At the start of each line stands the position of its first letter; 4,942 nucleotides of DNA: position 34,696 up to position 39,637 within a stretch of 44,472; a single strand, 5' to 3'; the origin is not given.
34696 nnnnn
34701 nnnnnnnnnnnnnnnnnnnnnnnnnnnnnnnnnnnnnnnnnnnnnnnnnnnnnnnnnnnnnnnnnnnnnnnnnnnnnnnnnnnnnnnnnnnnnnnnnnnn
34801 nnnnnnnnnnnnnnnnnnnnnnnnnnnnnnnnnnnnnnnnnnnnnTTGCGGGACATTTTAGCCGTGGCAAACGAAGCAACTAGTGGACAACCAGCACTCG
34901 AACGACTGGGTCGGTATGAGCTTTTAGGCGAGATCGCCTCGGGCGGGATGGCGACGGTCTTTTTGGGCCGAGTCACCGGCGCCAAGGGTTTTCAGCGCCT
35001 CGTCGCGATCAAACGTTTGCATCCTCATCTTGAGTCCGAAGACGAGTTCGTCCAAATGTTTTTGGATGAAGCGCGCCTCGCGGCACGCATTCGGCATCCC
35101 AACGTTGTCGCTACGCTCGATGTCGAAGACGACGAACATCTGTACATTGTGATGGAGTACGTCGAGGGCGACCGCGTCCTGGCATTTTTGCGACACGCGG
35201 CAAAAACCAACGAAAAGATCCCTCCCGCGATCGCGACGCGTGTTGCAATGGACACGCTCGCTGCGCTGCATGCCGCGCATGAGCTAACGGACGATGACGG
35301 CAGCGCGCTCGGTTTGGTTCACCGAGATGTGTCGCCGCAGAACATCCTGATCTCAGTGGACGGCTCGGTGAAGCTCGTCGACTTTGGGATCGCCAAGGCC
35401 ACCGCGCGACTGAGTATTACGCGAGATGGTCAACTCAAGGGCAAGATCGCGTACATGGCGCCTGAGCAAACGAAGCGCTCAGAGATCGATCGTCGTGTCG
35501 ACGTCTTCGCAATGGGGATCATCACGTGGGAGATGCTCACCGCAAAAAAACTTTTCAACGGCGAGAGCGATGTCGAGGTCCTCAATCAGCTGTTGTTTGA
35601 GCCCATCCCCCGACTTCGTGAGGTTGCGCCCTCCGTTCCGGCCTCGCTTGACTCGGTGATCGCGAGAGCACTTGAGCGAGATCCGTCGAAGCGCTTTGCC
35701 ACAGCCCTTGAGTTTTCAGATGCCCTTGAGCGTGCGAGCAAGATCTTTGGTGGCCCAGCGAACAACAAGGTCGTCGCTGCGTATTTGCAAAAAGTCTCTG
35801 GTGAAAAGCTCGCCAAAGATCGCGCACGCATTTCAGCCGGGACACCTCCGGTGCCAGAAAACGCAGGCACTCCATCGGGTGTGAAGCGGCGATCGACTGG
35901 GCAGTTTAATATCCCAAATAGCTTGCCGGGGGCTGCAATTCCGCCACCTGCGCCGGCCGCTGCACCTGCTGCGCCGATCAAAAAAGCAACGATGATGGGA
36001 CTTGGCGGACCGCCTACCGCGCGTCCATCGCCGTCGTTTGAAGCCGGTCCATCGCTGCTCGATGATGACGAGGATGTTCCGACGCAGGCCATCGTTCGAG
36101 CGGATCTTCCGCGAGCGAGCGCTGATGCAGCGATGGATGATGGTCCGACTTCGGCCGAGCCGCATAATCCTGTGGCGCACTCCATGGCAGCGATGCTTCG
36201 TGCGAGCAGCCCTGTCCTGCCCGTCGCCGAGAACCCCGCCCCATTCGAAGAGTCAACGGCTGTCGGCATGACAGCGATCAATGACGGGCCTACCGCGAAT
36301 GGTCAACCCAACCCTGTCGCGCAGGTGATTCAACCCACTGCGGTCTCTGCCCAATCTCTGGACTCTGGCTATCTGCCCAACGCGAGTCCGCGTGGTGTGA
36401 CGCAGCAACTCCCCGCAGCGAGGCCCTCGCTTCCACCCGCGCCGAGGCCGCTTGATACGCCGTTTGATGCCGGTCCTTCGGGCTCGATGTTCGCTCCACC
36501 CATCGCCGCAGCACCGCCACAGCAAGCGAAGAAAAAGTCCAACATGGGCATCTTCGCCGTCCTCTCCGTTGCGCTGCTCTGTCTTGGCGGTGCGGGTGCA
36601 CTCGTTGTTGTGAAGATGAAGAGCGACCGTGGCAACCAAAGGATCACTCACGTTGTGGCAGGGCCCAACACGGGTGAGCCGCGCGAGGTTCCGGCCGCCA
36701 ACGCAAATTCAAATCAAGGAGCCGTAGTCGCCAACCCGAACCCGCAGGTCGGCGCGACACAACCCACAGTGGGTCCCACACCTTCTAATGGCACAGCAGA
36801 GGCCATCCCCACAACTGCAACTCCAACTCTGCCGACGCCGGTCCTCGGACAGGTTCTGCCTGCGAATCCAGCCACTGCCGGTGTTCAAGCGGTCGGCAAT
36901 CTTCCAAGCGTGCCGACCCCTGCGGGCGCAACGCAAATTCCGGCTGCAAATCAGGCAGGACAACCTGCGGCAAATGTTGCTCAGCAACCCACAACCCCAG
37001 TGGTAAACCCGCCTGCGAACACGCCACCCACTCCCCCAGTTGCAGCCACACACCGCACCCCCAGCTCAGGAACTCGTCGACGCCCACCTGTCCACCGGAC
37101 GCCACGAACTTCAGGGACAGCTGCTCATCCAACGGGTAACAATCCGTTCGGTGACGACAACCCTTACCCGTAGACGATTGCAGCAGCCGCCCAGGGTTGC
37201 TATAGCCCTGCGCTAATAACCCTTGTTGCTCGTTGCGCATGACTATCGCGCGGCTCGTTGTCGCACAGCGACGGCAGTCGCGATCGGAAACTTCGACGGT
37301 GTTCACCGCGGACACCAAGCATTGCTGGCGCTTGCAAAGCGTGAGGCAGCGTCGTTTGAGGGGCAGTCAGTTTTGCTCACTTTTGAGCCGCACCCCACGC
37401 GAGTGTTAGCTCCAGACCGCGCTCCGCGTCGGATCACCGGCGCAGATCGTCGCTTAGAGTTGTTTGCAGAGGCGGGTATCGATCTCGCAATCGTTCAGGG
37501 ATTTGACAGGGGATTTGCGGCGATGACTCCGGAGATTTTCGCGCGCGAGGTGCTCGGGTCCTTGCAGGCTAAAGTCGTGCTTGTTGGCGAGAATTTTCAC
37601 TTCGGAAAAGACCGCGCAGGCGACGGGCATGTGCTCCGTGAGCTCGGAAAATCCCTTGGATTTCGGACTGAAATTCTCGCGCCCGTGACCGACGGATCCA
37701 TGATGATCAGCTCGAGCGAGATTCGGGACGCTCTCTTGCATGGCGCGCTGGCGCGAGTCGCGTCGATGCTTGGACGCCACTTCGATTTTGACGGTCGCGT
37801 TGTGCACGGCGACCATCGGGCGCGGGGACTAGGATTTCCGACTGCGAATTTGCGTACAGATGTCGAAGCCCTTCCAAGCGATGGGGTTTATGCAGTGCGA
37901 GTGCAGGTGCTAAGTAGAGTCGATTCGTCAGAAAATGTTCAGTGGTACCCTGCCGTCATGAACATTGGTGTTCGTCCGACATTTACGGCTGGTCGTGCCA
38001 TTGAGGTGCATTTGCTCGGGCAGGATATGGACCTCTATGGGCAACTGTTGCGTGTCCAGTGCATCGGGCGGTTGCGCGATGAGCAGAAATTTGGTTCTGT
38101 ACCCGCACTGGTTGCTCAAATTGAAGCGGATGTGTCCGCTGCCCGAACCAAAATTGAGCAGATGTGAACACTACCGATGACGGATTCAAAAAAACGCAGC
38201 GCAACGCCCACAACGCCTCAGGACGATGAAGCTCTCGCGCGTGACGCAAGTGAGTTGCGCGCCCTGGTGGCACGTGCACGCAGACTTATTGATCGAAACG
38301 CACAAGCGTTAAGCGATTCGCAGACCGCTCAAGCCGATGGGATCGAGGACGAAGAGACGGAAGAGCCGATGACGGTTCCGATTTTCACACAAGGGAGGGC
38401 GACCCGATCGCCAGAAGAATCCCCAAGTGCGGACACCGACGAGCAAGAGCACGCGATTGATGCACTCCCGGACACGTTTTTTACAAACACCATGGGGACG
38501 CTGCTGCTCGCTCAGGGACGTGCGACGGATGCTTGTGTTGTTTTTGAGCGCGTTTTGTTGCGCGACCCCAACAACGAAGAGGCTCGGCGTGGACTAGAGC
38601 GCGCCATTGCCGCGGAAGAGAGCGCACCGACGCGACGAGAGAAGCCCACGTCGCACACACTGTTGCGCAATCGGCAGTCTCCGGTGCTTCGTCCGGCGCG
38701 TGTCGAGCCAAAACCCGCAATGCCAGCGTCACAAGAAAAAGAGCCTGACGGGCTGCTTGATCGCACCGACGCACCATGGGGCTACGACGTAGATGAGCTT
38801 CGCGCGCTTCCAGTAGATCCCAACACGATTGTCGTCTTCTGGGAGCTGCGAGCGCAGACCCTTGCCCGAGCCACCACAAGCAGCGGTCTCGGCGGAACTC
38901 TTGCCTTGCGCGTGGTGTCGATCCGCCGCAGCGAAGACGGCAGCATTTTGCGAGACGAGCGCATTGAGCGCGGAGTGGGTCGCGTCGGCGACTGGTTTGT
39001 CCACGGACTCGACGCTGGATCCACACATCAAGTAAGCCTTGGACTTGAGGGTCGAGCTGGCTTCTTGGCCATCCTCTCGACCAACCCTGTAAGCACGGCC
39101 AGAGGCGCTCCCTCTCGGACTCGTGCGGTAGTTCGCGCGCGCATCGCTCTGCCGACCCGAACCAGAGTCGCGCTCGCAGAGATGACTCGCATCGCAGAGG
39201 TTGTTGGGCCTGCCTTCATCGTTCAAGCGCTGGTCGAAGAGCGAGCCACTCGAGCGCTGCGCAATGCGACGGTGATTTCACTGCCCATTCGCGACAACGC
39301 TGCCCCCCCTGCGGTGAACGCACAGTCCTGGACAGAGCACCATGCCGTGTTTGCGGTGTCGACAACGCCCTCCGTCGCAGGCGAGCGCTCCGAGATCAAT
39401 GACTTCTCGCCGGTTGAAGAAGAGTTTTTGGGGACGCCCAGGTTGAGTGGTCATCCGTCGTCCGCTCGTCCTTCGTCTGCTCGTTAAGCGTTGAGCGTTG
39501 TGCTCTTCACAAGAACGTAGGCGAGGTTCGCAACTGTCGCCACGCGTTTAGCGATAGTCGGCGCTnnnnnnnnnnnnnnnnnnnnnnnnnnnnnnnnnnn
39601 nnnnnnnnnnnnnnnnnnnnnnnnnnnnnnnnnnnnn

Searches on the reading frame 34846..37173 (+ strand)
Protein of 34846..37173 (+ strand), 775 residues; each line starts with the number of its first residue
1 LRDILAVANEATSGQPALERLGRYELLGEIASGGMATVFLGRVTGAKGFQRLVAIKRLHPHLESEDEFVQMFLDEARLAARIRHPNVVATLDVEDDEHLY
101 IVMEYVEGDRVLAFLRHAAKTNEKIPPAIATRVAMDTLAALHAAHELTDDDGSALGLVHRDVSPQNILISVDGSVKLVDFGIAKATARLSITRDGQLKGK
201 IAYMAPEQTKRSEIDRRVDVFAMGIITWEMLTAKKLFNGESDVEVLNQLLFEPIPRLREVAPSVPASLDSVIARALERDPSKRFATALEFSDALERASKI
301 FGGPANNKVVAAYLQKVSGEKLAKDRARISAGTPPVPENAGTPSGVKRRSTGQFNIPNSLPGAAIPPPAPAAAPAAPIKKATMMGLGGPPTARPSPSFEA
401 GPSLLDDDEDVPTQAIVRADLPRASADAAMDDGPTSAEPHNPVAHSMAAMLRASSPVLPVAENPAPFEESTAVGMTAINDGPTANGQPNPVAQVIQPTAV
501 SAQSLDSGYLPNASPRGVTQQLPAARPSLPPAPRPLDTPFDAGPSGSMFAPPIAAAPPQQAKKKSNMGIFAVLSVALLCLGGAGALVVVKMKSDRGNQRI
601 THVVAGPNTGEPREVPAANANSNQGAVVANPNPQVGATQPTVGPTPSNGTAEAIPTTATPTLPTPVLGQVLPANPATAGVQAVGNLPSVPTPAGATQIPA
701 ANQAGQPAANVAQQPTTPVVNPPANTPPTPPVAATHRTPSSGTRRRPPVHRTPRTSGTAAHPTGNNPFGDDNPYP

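Call 8: search_protein_families(library=pfam, proteins=[window:34846-37173:+], max_evalue=0.01)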
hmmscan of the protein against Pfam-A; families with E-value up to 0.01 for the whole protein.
window:34846-37173:+ (775 aa): 4 families
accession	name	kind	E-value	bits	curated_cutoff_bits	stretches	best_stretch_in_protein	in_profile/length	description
PF00069.31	Pkinase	-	9.8e-40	137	31.7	1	24-285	1-253/263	Protein kinase domain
PF07714.23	PK_Tyr_Ser-Thr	-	1.1e-32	113.8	23.1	1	27-284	4-249/258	Protein tyrosine and serine/threonine kinase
PF03109.22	ABC1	-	0.00017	21.3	22.9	1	98-186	142-217/244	ABC1 atypical kinase-like domain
PF01636.29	APH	-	0.00031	21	23.2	0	139-183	151-197/239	Phosphotransferase enzyme family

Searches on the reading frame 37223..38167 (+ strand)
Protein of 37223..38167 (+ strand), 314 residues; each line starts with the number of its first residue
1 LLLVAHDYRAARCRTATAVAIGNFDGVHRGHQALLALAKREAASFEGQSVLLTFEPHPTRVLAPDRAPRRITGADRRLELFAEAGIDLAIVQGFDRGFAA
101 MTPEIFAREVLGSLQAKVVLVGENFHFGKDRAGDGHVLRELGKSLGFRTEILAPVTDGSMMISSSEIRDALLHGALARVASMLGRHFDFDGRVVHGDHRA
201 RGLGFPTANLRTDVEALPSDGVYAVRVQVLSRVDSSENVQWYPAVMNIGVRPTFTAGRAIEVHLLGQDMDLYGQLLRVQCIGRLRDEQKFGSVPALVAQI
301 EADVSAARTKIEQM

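Call 8: search_protein_families(library=pfam, proteins=[window:37223-38167:+], max_evalue=0.01)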
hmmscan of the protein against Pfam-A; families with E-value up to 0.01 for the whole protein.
window:37223-38167:+ (314 aa): 4 families
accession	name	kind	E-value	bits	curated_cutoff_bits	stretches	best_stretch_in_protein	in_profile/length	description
PF06574.18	FAD_syn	-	1.2e-45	155.6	27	1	14-165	5-157/158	FAD synthetase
PF01687.23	Flavokinase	-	1.4e-39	135.5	19.6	1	183-309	1-122/124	Riboflavin kinase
PF01467.32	CTP_transf_like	-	0.0016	19.1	21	1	20-169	2-132/133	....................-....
PF04198.19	Sugar-bind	-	0.009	15.7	27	0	161-213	168-217/257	Putative sugar-binding domain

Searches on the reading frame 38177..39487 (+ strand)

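Call 8: search_protein_families(library=pfam, proteins=[window:38177-39487:+], max_evalue=0.01)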
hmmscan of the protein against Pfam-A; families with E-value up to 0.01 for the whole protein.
window:38177-39487:+ (436 aa): 1 family
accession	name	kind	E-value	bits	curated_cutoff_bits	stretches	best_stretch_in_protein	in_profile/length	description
PF16258.11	DUF4912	-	8.5e-11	42.6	29.4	1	203-314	1-114/118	Domain of unknown function (DUF4912)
